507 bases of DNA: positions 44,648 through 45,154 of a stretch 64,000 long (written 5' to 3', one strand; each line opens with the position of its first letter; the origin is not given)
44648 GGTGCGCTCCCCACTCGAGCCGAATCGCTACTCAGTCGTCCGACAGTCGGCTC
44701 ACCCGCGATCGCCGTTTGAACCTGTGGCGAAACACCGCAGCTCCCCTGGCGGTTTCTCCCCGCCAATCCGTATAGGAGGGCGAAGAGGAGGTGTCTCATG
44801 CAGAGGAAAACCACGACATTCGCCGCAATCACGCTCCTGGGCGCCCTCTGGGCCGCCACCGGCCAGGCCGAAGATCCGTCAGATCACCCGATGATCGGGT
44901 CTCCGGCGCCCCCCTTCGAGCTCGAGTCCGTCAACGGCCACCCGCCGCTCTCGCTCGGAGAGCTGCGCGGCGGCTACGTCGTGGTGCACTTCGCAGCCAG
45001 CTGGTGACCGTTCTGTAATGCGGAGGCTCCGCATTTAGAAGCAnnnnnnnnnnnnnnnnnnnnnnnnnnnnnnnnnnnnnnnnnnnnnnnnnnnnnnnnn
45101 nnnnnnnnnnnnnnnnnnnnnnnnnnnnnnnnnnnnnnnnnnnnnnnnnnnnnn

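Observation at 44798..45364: Selenocysteine-containing TlpA/ResA-type periplasmic thiol:disulfide oxidoreductase (W-U-P-F-C) with SECIS-like hairpin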

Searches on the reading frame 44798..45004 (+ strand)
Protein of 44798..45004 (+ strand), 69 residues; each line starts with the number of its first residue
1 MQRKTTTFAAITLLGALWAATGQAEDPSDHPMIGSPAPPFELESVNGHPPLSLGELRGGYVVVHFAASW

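Call 15: list_cluster_members(proteins=[P0002, window:44798-45004:+])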
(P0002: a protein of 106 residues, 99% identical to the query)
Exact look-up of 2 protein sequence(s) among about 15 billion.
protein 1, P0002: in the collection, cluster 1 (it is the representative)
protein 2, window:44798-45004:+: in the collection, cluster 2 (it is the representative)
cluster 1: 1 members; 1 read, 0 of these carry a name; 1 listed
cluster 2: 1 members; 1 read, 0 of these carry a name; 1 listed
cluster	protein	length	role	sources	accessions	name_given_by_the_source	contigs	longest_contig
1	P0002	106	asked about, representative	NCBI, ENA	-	-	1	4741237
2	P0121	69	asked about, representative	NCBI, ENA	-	-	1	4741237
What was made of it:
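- Tried and rejected: Cluster look-up gave no names (call 15).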

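Call 40: find_encoding_contigs(protein=P0121, flank=1000, max_places=10)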
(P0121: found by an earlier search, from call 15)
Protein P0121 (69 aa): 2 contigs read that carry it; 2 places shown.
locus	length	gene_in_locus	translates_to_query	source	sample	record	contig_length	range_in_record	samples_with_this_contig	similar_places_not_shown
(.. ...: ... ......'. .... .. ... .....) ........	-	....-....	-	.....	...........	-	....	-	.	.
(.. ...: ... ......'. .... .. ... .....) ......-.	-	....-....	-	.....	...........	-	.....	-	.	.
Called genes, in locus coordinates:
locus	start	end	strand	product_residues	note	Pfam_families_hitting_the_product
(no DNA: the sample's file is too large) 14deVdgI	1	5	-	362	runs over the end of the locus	?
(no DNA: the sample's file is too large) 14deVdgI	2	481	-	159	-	-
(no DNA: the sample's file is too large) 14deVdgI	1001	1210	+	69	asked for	-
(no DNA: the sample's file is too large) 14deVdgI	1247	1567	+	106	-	PF00578:AhpC-TSA, PF08534:Redoxin (weak)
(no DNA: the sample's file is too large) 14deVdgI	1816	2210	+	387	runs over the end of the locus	?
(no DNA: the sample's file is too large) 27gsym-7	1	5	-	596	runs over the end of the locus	-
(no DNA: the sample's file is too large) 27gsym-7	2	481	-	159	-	-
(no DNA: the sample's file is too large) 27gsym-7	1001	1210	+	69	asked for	-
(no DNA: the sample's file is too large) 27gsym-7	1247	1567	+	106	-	PF00578:AhpC-TSA, PF08534:Redoxin (weak)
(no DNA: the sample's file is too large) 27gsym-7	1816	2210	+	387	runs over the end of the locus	?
